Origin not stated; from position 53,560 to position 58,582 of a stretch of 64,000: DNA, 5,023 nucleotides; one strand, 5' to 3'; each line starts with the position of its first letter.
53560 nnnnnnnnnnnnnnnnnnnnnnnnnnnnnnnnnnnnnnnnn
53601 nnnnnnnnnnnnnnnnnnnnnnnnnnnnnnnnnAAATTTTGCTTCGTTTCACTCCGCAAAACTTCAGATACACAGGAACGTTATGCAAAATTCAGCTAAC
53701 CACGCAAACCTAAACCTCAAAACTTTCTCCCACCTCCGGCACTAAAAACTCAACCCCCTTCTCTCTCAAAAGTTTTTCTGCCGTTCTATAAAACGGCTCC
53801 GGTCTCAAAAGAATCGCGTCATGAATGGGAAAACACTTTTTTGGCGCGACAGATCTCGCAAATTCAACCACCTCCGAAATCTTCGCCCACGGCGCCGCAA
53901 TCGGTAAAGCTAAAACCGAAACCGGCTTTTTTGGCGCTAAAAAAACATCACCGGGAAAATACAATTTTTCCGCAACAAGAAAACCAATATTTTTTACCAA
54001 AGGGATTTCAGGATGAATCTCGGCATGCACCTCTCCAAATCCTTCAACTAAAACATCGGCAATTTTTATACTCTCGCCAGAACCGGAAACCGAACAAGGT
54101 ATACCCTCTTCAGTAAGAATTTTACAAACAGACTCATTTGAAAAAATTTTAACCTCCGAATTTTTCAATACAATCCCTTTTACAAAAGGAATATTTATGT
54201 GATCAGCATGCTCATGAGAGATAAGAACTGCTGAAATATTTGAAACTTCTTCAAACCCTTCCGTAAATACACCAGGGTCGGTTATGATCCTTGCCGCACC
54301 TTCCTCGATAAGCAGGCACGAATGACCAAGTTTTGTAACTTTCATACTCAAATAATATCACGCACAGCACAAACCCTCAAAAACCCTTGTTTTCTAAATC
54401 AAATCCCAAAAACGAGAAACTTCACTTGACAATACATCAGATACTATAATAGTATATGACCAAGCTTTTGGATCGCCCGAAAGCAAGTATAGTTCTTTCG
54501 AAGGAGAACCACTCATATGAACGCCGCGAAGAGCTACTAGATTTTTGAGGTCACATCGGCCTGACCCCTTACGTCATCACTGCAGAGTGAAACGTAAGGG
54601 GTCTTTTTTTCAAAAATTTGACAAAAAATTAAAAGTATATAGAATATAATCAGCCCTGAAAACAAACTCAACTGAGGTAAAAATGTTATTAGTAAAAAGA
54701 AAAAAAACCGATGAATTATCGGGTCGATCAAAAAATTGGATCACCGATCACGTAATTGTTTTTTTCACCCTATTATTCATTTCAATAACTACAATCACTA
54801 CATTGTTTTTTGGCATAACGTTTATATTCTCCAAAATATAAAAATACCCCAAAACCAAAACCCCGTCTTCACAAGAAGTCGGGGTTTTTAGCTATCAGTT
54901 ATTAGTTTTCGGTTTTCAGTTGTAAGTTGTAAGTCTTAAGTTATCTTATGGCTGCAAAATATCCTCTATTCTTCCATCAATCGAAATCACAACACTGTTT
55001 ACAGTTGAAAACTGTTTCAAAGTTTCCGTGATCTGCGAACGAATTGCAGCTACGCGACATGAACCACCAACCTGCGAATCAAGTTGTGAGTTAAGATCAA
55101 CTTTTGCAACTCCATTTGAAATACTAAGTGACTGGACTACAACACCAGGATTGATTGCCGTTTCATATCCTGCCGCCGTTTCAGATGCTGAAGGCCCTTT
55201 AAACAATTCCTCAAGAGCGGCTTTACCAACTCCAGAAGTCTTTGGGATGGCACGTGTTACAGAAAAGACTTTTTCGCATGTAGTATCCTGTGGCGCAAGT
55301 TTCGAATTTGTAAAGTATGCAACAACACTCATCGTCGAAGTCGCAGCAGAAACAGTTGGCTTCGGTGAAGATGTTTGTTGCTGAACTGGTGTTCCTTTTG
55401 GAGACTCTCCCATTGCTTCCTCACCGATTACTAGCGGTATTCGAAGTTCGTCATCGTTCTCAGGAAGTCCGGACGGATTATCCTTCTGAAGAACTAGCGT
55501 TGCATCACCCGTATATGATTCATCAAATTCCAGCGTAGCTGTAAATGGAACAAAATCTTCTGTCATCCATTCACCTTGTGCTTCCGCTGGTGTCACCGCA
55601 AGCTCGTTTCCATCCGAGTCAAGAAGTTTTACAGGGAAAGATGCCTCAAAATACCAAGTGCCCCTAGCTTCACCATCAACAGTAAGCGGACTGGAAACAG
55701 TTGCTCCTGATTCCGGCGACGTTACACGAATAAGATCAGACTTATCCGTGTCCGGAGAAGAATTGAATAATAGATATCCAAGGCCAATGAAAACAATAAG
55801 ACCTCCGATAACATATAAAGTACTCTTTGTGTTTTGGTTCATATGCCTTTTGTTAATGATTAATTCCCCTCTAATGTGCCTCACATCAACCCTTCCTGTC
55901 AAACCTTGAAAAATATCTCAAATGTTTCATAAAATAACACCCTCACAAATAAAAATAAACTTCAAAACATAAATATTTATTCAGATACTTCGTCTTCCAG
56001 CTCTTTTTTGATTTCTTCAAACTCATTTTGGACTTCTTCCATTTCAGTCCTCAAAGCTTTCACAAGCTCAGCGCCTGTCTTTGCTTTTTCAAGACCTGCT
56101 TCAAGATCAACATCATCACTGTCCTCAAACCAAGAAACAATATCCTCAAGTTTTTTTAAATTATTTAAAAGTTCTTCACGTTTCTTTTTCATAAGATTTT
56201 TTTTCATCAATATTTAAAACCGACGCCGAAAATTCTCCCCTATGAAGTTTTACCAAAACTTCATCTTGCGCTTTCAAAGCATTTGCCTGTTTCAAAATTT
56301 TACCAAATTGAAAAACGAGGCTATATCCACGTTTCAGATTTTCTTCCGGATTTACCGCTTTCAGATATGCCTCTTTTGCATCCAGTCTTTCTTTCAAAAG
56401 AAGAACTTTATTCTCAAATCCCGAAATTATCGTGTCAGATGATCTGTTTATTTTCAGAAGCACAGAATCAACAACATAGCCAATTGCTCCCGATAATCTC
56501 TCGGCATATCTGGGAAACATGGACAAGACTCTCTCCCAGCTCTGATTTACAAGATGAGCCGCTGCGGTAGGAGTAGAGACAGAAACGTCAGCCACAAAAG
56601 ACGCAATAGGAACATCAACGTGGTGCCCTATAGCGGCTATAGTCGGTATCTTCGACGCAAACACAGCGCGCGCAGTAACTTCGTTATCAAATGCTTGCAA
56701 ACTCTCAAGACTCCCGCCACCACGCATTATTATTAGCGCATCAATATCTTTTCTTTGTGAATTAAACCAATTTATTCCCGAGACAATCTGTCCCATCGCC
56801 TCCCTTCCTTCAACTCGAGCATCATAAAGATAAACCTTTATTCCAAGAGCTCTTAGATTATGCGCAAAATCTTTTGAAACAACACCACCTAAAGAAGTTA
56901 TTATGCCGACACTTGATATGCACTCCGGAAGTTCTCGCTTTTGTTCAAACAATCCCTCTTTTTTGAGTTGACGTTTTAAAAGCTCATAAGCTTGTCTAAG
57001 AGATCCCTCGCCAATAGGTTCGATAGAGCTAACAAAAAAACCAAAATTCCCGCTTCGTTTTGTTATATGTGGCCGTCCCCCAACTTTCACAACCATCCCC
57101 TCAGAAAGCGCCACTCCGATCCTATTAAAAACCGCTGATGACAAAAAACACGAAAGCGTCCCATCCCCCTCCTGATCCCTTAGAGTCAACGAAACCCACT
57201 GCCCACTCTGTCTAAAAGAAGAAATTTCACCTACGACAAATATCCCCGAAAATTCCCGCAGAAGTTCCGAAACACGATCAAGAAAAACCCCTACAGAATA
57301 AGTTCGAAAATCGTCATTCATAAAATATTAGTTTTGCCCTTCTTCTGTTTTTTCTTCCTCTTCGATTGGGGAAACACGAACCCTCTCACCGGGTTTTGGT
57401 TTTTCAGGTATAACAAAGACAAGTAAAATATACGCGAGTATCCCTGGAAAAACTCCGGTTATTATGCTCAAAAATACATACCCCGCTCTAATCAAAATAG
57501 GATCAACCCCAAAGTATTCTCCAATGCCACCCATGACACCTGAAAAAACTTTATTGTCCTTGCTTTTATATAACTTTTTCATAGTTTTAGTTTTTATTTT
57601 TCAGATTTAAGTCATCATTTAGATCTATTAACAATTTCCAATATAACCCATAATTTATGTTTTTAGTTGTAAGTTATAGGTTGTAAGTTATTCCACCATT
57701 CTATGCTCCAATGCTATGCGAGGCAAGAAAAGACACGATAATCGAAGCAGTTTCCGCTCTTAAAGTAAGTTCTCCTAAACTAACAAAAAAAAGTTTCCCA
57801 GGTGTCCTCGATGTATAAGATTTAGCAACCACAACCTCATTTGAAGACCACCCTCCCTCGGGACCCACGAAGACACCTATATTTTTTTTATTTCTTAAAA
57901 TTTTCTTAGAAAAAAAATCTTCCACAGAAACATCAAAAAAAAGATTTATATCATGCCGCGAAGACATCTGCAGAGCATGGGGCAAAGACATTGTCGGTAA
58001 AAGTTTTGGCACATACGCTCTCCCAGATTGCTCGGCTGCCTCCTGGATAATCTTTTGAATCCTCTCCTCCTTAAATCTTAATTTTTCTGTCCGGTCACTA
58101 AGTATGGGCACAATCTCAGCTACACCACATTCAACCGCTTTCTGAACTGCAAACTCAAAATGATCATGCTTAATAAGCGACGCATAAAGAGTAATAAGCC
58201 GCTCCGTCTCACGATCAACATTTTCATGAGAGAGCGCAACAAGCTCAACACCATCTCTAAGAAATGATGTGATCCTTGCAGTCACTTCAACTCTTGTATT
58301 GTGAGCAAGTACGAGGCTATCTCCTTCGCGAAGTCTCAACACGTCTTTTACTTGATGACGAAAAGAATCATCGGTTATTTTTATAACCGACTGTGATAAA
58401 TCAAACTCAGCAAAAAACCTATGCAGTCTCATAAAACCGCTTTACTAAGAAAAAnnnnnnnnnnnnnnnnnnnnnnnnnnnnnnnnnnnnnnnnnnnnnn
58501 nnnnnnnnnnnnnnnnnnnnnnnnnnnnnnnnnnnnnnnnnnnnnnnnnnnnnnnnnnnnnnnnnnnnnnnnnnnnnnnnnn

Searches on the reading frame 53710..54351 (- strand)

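Call 59: search_protein_families(library=pfam, proteins=[window:53710-54351:-], max_evalue=0.0001)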
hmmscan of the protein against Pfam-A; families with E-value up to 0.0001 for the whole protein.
window:53710-54351:- (213 aa): 3 families
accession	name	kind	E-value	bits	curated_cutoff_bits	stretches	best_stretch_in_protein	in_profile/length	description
PF13483.12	Lactamase_B_3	-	3.1e-20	73.2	24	1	4-177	1-160/160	Beta-lactamase superfamily domain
PF12706.13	Lactamase_B_2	-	1e-08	35.5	27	1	34-177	26-199/200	Beta-lactamase superfamily domain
PF00753.33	Lactamase_B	-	1.8e-06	28.5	22.7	0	7-52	3-57/196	Metallo-beta-lactamase superfamily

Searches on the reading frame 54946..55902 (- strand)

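Call 59: search_protein_families(library=pfam, proteins=[window:54946-55902:-], max_evalue=0.0001)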
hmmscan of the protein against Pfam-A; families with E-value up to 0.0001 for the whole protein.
window:54946-55902:- (318 aa): 2 families
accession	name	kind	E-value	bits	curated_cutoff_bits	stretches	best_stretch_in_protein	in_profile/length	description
PF10646.14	Germane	-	1.9e-18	67.6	23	1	196-311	3-114/117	Sporulation and spore germination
PF10648.15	Gmad2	-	7.1e-16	58.7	25.7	1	58-144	2-83/86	Immunoglobulin-like domain of bacterial spore germination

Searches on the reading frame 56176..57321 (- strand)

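Call 59: search_protein_families(library=pfam, proteins=[window:56176-57321:-], max_evalue=0.0001)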
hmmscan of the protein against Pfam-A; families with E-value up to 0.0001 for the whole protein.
window:56176-57321:- (381 aa): 3 families
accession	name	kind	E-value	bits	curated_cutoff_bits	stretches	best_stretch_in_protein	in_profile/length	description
PF02601.20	Exonuc_VII_L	-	6e-57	194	35.9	2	126-285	5-165/315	Exonuclease VII, large subunit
PF13742.12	tRNA_anti_2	-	1.2e-10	41.9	27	1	8-101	1-95/95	OB-fold nucleic acid binding domain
PF01336.31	tRNA_anti-codon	-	1.5e-07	31.6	27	1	29-103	3-75/75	OB-fold nucleic acid binding domain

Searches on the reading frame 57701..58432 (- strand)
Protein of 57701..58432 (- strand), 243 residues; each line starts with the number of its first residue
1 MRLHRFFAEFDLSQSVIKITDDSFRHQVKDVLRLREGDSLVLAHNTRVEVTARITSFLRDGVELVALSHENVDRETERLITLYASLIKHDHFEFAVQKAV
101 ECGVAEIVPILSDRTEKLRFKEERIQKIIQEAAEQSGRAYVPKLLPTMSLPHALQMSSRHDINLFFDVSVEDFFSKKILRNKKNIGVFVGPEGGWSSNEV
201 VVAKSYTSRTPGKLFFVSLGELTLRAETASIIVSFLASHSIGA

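Call 59: search_protein_families(library=pfam, proteins=[window:57701-58432:-], max_evalue=0.0001)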
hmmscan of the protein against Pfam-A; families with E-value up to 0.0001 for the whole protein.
window:57701-58432:- (243 aa): 1 family
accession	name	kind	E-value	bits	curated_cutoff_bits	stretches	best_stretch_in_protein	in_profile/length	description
PF04452.19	Methyltrans_RNA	-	3.3e-36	124.8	23.9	1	78-233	5-160/165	RNA methyltransferase domain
